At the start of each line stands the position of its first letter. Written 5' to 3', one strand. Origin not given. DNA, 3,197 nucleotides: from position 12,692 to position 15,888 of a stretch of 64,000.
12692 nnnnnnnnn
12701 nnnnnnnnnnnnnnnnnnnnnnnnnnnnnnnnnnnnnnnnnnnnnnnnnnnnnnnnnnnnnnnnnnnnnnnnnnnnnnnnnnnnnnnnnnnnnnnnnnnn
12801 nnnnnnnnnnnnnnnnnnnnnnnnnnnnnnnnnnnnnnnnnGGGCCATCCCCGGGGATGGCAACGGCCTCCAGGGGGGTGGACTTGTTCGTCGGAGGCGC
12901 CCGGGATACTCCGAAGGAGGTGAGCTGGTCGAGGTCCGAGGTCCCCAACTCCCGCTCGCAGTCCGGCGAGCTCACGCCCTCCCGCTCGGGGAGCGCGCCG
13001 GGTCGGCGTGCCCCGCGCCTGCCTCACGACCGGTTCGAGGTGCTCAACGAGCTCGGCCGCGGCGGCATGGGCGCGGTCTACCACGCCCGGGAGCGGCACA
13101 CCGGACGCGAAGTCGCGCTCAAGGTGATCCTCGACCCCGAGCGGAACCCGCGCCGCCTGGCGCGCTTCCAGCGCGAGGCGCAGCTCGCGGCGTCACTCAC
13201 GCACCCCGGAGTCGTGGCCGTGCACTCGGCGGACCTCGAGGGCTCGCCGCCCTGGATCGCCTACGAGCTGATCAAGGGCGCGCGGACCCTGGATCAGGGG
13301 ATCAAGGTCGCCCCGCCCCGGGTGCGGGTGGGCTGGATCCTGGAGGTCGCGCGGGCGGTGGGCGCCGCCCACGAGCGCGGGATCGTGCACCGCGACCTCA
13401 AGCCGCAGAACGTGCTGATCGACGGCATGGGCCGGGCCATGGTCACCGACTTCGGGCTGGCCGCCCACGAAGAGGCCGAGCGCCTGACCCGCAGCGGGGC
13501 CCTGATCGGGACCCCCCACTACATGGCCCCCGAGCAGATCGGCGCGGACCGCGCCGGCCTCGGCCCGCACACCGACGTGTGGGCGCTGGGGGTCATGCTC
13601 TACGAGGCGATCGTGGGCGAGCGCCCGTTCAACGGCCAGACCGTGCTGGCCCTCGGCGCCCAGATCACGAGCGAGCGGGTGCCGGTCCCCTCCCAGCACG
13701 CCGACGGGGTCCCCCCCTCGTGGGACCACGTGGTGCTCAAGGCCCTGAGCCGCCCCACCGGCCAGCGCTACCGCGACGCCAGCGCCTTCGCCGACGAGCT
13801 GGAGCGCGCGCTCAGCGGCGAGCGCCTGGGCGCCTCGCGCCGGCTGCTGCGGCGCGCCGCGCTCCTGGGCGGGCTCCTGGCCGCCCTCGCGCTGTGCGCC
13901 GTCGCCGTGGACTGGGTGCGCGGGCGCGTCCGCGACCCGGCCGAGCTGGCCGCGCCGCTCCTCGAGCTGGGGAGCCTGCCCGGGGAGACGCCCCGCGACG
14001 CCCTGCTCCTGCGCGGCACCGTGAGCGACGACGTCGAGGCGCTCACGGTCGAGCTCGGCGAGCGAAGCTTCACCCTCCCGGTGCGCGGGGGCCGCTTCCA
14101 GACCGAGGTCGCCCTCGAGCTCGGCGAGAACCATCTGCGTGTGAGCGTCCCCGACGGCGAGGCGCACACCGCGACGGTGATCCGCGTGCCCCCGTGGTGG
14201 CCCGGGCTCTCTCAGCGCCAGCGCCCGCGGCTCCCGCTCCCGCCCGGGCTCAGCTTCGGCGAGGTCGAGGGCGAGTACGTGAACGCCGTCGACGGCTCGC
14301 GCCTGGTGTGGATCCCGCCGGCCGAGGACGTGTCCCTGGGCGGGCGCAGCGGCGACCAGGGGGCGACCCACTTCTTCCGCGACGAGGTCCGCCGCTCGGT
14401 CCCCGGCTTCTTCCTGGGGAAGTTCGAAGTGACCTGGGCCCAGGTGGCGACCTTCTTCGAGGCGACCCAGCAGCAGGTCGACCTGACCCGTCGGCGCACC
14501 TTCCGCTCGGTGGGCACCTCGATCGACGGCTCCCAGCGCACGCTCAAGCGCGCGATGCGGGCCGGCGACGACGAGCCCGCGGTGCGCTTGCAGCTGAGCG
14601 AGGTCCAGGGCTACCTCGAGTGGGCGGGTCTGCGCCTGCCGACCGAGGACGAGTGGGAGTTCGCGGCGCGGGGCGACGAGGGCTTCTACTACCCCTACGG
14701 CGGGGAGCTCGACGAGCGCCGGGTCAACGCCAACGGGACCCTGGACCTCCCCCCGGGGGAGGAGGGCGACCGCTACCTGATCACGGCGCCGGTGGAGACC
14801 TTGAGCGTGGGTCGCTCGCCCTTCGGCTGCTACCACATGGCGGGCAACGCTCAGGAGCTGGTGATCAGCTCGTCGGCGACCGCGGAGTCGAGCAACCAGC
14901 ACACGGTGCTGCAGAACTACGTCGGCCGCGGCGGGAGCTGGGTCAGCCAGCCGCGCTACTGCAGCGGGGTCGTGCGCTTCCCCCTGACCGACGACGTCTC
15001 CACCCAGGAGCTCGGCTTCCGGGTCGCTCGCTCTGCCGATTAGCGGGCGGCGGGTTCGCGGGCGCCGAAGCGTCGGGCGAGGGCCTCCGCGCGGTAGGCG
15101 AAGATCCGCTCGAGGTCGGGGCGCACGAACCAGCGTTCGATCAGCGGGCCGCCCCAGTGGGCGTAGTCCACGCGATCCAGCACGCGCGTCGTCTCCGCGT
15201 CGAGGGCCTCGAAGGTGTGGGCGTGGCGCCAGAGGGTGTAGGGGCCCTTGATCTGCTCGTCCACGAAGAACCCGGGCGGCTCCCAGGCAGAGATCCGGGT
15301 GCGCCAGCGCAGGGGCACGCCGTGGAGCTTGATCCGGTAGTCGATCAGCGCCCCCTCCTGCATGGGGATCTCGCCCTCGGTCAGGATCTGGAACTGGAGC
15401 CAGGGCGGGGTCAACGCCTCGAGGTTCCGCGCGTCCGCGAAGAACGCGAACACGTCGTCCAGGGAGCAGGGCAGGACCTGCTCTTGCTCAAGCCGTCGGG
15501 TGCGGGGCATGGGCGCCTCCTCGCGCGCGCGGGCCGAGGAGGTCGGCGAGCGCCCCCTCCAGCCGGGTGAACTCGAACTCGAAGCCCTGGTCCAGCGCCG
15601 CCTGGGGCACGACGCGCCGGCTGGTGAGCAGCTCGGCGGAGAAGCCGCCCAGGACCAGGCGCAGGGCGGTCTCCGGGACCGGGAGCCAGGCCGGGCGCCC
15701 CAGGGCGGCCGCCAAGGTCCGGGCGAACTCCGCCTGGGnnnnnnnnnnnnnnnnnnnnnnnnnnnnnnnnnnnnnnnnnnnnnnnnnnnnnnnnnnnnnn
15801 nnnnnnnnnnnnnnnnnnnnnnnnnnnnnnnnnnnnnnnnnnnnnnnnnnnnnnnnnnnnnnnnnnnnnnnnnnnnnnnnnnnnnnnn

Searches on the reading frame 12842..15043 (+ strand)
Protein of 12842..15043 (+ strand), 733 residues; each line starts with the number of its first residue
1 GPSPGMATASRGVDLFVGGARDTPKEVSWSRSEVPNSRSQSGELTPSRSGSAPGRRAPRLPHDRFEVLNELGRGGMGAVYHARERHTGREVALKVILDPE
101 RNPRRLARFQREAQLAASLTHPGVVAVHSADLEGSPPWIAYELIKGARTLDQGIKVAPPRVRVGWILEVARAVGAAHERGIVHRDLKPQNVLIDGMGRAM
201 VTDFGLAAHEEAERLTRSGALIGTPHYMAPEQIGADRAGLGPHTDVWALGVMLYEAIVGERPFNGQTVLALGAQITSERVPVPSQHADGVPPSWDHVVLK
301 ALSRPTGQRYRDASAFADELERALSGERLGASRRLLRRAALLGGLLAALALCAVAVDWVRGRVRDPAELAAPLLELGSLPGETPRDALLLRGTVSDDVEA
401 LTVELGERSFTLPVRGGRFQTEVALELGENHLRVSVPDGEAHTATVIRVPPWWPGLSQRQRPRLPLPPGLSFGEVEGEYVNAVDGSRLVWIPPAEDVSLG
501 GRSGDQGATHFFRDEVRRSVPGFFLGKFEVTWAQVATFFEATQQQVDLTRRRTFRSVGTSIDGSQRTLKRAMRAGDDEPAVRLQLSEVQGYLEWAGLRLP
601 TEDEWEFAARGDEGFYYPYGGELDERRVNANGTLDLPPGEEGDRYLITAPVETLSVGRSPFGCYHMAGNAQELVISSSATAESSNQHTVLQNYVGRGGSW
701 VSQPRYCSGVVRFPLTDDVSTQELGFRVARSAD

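Call 36: search_protein_families(library=pfam, proteins=[window:12842-15043:+], max_evalue=0.001)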
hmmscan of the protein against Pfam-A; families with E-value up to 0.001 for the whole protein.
window:12842-15043:+ (733 aa): 5 families
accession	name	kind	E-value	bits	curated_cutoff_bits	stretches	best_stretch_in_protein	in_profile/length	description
PF00069.31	Pkinase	-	1.3e-43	149.7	31.7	1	65-278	1-212/263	Protein kinase domain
PF03781.23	FGE-sulfatase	-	4.8e-30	105.5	23.3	1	518-730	32-255/255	Sulfatase-modifying factor enzyme 1-like domain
PF07714.23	PK_Tyr_Ser-Thr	-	5.3e-28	98.5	23.1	1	67-280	3-223/258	Protein tyrosine and serine/threonine kinase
PF14531.12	Kinase-like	-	8.3e-05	22.4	25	0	169-266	154-254/289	Kinase-like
PF17667.7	Pkinase_fungal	-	0.00064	19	24.1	0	178-254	305-381/387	Fungal protein kinase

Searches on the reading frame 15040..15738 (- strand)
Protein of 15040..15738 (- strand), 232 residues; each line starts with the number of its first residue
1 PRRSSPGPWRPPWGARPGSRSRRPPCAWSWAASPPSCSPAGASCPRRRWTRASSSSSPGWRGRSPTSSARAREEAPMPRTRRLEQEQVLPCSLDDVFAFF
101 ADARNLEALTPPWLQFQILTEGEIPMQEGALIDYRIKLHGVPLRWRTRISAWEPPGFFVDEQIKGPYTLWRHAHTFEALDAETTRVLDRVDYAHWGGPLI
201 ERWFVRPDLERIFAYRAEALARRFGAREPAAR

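Call 36: search_protein_families(library=pfam, proteins=[window:15040-15738:-], max_evalue=0.001)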
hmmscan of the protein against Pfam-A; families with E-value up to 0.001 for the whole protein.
window:15040-15738:- (232 aa): 1 family
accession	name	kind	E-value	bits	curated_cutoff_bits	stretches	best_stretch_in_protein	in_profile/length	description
PF03364.25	Polyketide_cyc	-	2.2e-07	31.6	23.4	1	90-212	2-117/126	Polyketide cyclase / dehydrase and lipid transport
